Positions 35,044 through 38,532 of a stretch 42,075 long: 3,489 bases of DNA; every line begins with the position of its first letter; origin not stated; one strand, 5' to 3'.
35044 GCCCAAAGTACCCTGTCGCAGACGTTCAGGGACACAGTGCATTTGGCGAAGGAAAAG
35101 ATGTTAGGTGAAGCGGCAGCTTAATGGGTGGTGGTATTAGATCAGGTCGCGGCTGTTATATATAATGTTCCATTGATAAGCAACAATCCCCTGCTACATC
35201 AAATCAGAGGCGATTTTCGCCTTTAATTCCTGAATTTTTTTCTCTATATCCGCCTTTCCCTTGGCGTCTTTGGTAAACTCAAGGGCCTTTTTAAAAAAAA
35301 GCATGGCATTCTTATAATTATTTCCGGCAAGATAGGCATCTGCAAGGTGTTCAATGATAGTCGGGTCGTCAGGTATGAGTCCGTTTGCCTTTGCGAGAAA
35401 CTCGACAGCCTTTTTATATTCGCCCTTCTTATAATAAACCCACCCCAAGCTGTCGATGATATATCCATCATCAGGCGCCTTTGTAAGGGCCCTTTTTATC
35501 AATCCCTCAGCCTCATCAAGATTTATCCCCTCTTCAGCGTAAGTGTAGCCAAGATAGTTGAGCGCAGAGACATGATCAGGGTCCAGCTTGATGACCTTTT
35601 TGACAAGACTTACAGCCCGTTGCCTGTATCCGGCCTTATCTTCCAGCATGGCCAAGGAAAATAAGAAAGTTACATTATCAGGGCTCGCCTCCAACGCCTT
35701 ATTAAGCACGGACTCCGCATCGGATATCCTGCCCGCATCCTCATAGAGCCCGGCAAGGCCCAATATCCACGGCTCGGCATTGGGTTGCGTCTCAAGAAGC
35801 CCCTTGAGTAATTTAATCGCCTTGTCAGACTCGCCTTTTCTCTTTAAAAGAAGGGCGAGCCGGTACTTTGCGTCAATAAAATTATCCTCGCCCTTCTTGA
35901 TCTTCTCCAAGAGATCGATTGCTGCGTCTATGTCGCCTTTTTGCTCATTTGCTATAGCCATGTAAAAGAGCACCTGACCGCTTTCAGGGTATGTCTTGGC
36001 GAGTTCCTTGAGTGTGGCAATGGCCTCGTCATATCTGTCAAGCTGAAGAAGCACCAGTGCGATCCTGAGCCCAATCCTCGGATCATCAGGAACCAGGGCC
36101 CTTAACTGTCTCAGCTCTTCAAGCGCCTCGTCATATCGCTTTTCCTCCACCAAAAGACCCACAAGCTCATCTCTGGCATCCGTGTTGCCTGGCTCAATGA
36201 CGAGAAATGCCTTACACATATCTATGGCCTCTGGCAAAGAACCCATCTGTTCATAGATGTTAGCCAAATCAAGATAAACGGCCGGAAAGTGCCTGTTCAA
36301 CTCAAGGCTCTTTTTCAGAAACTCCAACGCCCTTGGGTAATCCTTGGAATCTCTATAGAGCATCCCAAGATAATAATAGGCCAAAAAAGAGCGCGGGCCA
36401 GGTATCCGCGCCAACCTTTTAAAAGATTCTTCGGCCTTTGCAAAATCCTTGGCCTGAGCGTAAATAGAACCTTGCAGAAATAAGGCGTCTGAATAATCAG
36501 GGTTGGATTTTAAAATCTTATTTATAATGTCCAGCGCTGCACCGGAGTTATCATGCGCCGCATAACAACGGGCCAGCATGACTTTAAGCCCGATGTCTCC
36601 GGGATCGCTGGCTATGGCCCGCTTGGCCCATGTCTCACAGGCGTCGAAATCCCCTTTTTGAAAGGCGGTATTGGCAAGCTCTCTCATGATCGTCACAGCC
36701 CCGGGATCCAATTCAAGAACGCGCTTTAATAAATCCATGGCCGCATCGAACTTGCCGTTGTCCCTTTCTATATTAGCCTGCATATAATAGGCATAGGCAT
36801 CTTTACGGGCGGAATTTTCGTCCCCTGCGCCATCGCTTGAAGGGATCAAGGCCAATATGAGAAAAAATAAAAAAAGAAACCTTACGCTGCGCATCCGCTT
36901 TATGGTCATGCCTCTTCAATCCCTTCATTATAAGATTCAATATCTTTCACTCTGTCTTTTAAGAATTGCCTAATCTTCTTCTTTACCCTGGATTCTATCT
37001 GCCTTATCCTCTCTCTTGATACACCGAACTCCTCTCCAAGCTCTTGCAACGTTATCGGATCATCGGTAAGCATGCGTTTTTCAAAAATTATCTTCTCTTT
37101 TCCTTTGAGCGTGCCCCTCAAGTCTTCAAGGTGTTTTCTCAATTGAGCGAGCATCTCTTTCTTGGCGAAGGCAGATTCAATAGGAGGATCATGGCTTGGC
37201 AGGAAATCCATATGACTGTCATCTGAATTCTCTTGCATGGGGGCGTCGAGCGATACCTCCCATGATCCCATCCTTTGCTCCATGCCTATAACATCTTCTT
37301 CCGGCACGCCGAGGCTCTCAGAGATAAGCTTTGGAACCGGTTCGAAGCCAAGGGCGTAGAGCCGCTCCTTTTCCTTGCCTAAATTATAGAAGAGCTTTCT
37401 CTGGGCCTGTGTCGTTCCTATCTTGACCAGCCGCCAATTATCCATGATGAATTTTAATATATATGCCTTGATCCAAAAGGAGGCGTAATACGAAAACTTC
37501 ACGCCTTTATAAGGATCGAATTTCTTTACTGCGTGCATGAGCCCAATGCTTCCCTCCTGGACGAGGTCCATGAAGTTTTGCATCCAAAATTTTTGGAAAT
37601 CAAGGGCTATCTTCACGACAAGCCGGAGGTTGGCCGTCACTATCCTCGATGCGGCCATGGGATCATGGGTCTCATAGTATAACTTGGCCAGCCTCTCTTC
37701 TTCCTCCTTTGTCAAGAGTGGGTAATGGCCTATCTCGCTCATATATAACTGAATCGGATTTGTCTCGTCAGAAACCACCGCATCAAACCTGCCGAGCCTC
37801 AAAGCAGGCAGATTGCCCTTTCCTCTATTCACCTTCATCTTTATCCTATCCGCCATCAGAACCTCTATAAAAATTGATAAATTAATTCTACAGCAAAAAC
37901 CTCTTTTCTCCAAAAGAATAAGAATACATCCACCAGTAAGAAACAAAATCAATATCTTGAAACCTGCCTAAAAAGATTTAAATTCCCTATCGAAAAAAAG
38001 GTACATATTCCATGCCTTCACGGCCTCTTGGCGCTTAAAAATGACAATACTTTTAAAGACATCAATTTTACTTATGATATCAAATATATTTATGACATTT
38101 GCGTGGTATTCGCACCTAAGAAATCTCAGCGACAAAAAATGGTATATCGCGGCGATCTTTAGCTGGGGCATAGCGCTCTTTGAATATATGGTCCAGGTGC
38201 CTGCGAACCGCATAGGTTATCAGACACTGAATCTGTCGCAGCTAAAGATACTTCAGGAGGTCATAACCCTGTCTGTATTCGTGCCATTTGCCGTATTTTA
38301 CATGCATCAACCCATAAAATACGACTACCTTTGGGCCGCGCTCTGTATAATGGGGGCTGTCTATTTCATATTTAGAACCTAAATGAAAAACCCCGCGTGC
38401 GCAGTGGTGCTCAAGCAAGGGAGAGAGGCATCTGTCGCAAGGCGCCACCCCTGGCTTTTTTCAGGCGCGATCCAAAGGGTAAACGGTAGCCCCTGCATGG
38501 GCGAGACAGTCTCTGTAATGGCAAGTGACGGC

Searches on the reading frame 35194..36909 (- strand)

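Call 3: search_protein_families(library=pfam, proteins=[window:35194-36909:-], max_evalue=0.1)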
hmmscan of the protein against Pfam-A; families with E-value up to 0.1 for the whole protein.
window:35194-36909:- (571 aa): 58 families (the best 25 are shown)
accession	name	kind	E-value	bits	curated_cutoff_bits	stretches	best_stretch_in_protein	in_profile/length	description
PF14559.12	TPR_19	-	2.4e-62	207.6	25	10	253-310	1-58/68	Tetratricopeptide repeat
PF07719.23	TPR_2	-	4.1e-57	186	27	5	176-207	2-33/34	Tetratricopeptide repeat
PF13428.12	TPR_14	-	5e-57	184.8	23.5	9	40-80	3-43/44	Tetratricopeptide repeat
PF13432.12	TPR_16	-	4.3e-56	187.3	32.7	9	42-105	1-64/65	Tetratricopeptide repeat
PF13181.12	TPR_8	-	5.8e-44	144.9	25.7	5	38-69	1-32/34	Tetratricopeptide repeat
PF00515.34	TPR_1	-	1.2e-40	136.1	27.8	5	177-208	3-34/34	Tetratricopeptide repeat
PF13431.12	TPR_17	-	1.5e-39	131.4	24.4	3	437-467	3-32/34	Tetratricopeptide repeat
PF13424.12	TPR_12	-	1e-34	119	30.1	5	282-336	8-70/77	Tetratricopeptide repeat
PF13174.12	TPR_6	-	2.3e-33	113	26.3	5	281-310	4-33/33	Tetratricopeptide repeat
PF12895.13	ANAPC3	-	3.3e-33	114.3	27.2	4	463-540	4-80/82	Anaphase-promoting complex, cyclosome, subunit 3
PF13176.12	TPR_7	-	4.3e-30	101.7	27.9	1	486-507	3-24/36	Tetratricopeptide repeat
PF13414.12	TPR_11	-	1.4e-29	101.9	26.8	5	184-223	3-42/42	TPR repeat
PF23914.1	TPR_CcmH_CycH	-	2.7e-26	92.7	42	3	372-461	43-135/158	Cytochrome c-type biogenesis protein H TPR domain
PF13429.12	TPR_15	-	2.9e-25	89.7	26.2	3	172-333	110-270/280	Tetratricopeptide repeat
PF25063.1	ARM_TT21_C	-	4e-23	82.8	35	4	203-311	89-198/209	Tetratricopeptide repeat protein 21 C-terminal ARM domain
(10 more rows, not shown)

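Call 4: search_protein_families(library=ncbifam, proteins=[window:35194-36909:-], max_evalue=0.1)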
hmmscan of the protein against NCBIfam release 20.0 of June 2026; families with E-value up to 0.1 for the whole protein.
window:35194-36909:- (571 aa): 55 families (the best 25 are shown)
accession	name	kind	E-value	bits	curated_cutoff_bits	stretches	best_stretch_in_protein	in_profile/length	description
TIGR02917.1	PEP_TPR_lipo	equivalog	6.5e-82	275.8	312.2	3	35-234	496-694/899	XrtA/PEP-CTERM system TPR-repeat protein PrsT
NF040959.1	MamA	equivalog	1e-55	188.4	200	5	390-545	48-202/204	magnetosome protein MamA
TIGR02521.1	type_IV_pilW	equivalog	1.1e-33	116.7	154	4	180-338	36-196/234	type IV pilus biogenesis/stability protein PilW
NF052415.1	T3SS_chap_SctY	equivalog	2.1e-30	105.3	70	5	50-133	18-104/106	type III secretion apparatus assembly chaperone SctY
TIGR02552.1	LcrH_SycD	equivalog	6e-28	97.2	104.8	5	436-564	7-134/136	SycD/LcrH family type III secretion system chaperone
NF052400.1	M48_BAM_BepA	equivalog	8.5e-28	97.3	570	5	332-460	293-422/483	beta-barrel assembly-enhancing protease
TIGR03939.1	PGA_TPR_OMP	equivalog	5.6e-25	87.7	366.65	4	318-481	26-187/800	poly-beta-1,6 N-acetyl-D-glucosamine export porin PgaA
NF008757.0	PRK11788.1-5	equivalog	4.7e-23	82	363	4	152-336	119-307/388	lipopolysaccharide assembly protein LapB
NF033758.1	gliding_GltE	equivalog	4.8e-23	81.8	225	3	38-238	154-354/411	adventurous gliding motility TPR repeat lipoprotein GltE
NF033762.1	social_mot_Tgl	equivalog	5.5e-22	78.3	225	4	390-511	42-165/252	social motility TPR repeat lipoprotein Tgl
NF007302.0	PRK09782.1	equivalog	2.8e-20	72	1223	5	188-302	592-702/990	phage receptor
TIGR00540.1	TPR_hemY_coli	hypoth_equivalog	3e-20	72.3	142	3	252-458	161-370/385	heme biosynthesis-associated TPR protein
NF033920.0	C39_PA2778_fam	equivalog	1.1e-19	70.9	150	2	390-478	167-254/255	PA2778 family cysteine peptidase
NF008520.0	PRK11447.1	equivalog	1.3e-19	69.5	858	4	41-135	464-558/1157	cellulose synthase complex outer membrane protein BcsC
NF008756.0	PRK11788.1-4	equivalog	1.4e-18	67.1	474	2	319-563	47-296/389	lipopolysaccharide assembly protein LapB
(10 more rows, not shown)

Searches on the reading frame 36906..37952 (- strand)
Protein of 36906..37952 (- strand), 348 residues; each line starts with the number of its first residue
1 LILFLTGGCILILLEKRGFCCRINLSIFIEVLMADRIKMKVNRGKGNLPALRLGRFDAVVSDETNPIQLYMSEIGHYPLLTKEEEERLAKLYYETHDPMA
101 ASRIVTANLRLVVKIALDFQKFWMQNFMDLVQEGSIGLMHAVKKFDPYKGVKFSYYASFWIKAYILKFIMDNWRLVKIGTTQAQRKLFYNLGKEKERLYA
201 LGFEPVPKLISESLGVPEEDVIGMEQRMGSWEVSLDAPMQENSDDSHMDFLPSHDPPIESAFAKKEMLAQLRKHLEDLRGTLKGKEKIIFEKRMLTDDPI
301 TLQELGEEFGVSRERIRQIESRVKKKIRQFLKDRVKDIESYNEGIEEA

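Call 3: search_protein_families(library=pfam, proteins=[window:36906-37952:-], max_evalue=0.1)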
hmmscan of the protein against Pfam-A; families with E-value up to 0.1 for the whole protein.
window:36906-37952:- (348 aa): 7 families
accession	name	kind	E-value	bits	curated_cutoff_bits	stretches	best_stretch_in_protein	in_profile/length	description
PF04542.20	Sigma70_r2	-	3.2e-14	52.9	24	1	105-174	2-70/71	Sigma-70 region 2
PF04545.22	Sigma70_r4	-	6.6e-11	42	24.1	1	281-329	4-50/50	Sigma-70, region 4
PF00140.25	Sigma70_r1_2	-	2.7e-09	37.3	22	1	66-91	2-27/34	Sigma-70 factor, region 1.2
PF04539.22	Sigma70_r3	-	0.0012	19.4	25.3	1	201-254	17-69/78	Sigma-70 region 3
PF08279.18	HTH_11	-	0.0044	17.3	25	1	293-317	9-33/55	HTH domain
PF00392.27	GntR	-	0.068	13.3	27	0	289-318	13-43/64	Bacterial regulatory proteins, gntR family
PF01381.28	HTH_3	-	0.069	13.6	23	0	300-322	10-32/55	Helix-turn-helix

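Call 4: search_protein_families(library=ncbifam, proteins=[window:36906-37952:-], max_evalue=0.1)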
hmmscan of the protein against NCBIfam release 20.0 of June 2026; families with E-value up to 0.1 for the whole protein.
window:36906-37952:- (348 aa): 50 families (the best 25 are shown)
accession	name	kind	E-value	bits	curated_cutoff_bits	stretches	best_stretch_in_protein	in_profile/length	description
TIGR02392.1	rpoH_proteo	equivalog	6e-80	268.8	323.1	1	67-332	3-269/270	RNA polymerase sigma factor RpoH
NF005143.0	PRK06596.1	subfamily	8.6e-80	268.3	241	1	61-333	10-283/285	RNA polymerase factor sigma-32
NF005693.0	PRK07500.1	equivalog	3.7e-66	223.2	315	1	77-337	18-283/289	RNA polymerase factor sigma-32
NF006666.0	PRK09210.1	equivalog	8.5e-52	176.7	572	1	65-331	99-360/370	RNA polymerase sigma factor RpoD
TIGR02394.1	rpoS_proteo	equivalog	3.5e-47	161.3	378.7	1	62-335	10-278/285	RNA polymerase sigma factor RpoS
NF004207.0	PRK05657.1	equivalog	1.1e-46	159.8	394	1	64-335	55-321/329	RNA polymerase sigma factor RpoS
NF004208.0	PRK05658.1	equivalog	3.5e-43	148.5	555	2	100-329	393-618/631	RNA polymerase sigma factor RpoD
NF041931.2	MzaA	equivalog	1.3e-42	146.5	800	1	100-343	476-715/726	MZA anti-phage system associated sigma-70 family RNA polymerase sigma factor MzaA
TIGR02393.1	RpoD_Cterm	equivalog_domain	1.3e-42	146.1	354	1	101-333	2-230/238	RNA polymerase sigma factor RpoD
TIGR02997.1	Sig70-cyanoRpoD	subfamily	3.3e-41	141.5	384.5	1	99-328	74-298/298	RNA polymerase sigma factor, RpoD/SigA family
NF004562.0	PRK05901.1-4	equivalog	2.1e-37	128.9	779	1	100-339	317-550/571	RNA polymerase sigma factor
NF004561.0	PRK05901.1-3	equivalog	2.7e-37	129.1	582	1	100-329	300-525/537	RNA polymerase sigma factor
NF004560.0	PRK05901.1-1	equivalog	9.7e-37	127.2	711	1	100-329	279-504/516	RNA polymerase sigma factor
NF005920.0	PRK07921.1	subfamily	7.2e-35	120.5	464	1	84-341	77-326/328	RNA polymerase sigma factor SigB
NF004615.0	PRK05949.1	subfamily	1.6e-33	116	530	1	100-329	92-316/327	RNA polymerase sigma factor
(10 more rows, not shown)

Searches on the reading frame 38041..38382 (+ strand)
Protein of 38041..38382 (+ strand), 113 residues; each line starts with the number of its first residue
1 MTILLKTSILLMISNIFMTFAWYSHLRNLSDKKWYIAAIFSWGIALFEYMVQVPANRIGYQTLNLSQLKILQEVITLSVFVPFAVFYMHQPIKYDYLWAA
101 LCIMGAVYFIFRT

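Call 63: search_protein_families(library=pfam, proteins=[window:38041-38382:+], max_evalue=0.00001)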
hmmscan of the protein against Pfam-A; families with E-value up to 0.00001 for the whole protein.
window:38041-38382:+ (113 aa): 1 family
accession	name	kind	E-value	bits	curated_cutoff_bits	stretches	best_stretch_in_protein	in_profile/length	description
PF04342.18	DMT_6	-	1.9e-44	150.6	25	1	9-111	3-104/104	Putative member of DMT superfamily (DUF486)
